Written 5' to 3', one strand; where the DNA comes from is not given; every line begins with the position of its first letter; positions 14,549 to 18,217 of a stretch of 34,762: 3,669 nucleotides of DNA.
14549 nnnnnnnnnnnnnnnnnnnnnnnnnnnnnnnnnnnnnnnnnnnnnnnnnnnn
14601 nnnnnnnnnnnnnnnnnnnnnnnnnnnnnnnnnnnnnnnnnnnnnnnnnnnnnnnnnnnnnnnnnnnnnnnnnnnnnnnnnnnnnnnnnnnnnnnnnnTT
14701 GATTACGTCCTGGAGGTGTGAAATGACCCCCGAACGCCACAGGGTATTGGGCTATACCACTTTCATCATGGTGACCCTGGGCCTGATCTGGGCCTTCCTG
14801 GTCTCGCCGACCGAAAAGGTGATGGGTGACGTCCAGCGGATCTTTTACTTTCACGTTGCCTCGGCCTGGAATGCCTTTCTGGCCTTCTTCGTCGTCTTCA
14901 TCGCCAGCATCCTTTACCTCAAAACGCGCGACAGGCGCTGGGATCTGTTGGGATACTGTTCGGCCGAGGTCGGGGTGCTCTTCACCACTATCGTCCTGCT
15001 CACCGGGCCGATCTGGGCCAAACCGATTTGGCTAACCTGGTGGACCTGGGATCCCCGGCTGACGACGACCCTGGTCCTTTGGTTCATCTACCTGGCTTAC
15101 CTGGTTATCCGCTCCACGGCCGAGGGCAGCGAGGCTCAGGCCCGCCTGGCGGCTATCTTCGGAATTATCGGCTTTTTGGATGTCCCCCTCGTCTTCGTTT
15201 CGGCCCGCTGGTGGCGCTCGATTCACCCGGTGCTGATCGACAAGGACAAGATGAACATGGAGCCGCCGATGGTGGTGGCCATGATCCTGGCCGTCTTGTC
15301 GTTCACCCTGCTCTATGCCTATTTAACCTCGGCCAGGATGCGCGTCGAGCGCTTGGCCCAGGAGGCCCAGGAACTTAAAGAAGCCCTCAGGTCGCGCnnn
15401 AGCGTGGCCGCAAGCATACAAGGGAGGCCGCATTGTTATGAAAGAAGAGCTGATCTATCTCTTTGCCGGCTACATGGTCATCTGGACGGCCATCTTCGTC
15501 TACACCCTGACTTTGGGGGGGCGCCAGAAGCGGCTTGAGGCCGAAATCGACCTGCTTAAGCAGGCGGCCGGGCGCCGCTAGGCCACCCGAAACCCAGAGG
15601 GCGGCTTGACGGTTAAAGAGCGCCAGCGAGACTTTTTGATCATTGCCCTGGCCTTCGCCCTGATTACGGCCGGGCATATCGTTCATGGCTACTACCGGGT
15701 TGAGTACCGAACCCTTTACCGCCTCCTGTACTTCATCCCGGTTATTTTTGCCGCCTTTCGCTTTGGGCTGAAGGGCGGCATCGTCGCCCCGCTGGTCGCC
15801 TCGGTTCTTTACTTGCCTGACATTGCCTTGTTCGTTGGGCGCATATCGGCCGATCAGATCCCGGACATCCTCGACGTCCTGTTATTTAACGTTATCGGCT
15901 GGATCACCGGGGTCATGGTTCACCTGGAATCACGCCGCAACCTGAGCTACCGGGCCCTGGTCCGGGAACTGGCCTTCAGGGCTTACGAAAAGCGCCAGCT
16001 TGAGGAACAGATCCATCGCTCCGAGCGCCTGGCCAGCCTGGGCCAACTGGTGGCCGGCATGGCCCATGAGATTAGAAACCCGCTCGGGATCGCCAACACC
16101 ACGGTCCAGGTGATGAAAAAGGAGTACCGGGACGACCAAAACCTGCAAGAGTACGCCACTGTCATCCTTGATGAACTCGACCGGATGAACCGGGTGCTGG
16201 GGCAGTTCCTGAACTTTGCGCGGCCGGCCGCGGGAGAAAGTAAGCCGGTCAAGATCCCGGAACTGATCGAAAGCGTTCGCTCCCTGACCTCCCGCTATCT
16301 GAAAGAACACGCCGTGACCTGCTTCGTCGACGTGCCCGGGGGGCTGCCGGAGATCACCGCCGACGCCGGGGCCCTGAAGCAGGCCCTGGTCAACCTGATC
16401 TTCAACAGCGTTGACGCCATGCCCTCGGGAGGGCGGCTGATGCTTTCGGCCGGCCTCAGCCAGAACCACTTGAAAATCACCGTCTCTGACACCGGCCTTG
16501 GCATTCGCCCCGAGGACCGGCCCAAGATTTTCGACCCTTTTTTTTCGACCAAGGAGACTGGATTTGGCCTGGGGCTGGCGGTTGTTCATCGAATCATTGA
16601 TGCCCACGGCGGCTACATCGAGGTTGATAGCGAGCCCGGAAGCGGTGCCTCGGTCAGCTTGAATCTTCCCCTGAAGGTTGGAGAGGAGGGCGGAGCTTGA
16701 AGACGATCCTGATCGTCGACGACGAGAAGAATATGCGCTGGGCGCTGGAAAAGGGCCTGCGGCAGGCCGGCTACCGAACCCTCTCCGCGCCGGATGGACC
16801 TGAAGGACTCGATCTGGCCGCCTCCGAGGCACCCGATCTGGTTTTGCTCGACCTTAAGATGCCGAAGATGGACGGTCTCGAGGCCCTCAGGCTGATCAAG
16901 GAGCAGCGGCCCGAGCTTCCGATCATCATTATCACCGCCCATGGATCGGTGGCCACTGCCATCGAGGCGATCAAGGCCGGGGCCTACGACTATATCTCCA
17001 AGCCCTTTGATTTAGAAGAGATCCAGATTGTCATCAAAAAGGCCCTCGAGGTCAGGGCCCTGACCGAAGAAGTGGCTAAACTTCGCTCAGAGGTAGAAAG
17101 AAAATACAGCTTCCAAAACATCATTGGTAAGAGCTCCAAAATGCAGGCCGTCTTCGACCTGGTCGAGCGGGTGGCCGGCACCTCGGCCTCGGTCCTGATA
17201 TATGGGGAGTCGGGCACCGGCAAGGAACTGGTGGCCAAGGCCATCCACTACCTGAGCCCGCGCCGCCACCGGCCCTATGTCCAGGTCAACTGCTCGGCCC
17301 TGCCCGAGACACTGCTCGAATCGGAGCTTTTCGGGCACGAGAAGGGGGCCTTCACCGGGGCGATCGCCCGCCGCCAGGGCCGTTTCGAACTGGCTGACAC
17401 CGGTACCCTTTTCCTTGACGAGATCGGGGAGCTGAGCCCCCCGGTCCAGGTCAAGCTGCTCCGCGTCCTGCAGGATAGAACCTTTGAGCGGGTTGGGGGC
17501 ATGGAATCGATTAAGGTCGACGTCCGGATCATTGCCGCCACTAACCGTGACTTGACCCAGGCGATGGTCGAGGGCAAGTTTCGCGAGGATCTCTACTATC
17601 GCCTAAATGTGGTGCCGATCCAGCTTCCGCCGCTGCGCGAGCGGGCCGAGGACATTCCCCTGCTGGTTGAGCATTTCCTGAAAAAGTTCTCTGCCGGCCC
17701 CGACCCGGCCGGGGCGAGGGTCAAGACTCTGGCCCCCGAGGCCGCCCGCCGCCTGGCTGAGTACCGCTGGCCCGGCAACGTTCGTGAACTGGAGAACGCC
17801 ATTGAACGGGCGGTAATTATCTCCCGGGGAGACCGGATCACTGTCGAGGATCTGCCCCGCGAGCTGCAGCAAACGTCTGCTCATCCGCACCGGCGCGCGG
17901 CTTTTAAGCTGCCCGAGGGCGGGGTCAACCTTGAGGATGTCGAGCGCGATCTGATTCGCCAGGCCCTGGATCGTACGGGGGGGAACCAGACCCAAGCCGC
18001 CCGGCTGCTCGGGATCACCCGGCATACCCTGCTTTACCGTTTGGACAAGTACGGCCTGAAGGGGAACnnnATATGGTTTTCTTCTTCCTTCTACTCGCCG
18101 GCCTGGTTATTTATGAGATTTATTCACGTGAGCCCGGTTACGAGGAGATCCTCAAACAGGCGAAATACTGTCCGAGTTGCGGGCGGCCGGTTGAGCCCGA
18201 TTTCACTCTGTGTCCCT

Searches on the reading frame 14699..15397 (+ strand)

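Call 7: search_protein_families(library=pfam, proteins=[window:14699-15397:+], max_evalue=0.001)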
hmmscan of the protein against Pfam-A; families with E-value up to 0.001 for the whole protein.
window:14699-15397:+ (233 aa): 1 family
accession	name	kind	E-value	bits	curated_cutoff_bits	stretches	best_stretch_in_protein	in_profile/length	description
PF01578.25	Cytochrom_C_asm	-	7e-32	111.2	29.9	1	21-175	36-211/212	Cytochrome C assembly protein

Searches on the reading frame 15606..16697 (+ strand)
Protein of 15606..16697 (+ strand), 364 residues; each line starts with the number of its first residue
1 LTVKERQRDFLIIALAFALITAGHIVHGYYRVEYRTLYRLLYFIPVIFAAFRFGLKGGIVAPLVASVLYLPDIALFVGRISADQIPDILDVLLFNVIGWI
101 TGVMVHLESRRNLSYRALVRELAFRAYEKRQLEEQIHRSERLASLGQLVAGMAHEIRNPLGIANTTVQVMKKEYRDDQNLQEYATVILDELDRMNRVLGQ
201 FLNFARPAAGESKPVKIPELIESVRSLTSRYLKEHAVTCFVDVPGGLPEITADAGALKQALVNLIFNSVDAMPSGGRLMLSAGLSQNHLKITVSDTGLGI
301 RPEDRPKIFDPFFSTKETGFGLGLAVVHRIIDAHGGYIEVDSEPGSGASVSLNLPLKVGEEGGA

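Call 7: search_protein_families(library=pfam, proteins=[window:15606-16697:+], max_evalue=0.001)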
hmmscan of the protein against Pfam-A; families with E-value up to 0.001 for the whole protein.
window:15606-16697:+ (364 aa): 3 families
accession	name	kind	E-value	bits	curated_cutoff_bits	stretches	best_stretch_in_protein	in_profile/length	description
PF02518.31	HATPase_c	-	1e-25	90.8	26.4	1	253-357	2-110/111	Histidine kinase-, DNA gyrase B-, and HSP90-like ATPase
PF00512.31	HisKA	-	4.4e-14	52.7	26.9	1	145-209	2-65/66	His Kinase A (phospho-acceptor) domain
PF05231.19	MASE1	-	8.8e-05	22.2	29.8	1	14-76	199-259/299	MASE1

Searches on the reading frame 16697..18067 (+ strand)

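Call 7: search_protein_families(library=pfam, proteins=[window:16697-18067:+], max_evalue=0.001)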
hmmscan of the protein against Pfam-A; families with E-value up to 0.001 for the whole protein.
window:16697-18067:+ (457 aa): 11 families
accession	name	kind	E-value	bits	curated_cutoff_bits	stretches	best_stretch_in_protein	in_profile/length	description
PF00158.32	Sigma54_activat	-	9.2e-75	250.4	20.2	1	142-309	1-168/168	Sigma-54 interaction domain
PF00072.30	Response_reg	-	5.6e-34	117.1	30.2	1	4-112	1-109/111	Response regulator receiver domain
PF25601.1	AAA_lid_14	-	6.1e-28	96.9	27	1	314-399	1-83/87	AAA+ ATPase lid domain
PF14532.12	Sigma54_activ_2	-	2.1e-21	77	25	1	143-313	1-138/138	Sigma-54 interaction domain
PF02954.25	HTH_8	-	4e-18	65.3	22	1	412-452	2-42/42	Bacterial regulatory protein, Fis family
PF07728.20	AAA_5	-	6.9e-10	39.5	22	1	166-284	2-123/139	AAA domain (dynein-related subfamily)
PF00004.35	AAA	-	4.1e-06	27.7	21.2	1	166-298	1-126/131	ATPase family associated with various cellular activities (AAA)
PF01078.27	Mg_chelatase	-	5.8e-06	26.3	20.3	0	221-283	93-157/207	Magnesium chelatase, subunit ChlI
PF13191.12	AAA_16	-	1.7e-05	25.8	32.6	1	143-218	3-85/167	AAA ATPase domain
PF07724.20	AAA_2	-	6.7e-05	23.4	27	1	164-288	4-129/166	AAA domain (Cdc48 subfamily)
PF13556.12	HTH_30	-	8.4e-05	22.7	27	1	426-451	10-35/59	PucR C-terminal helix-turn-helix domain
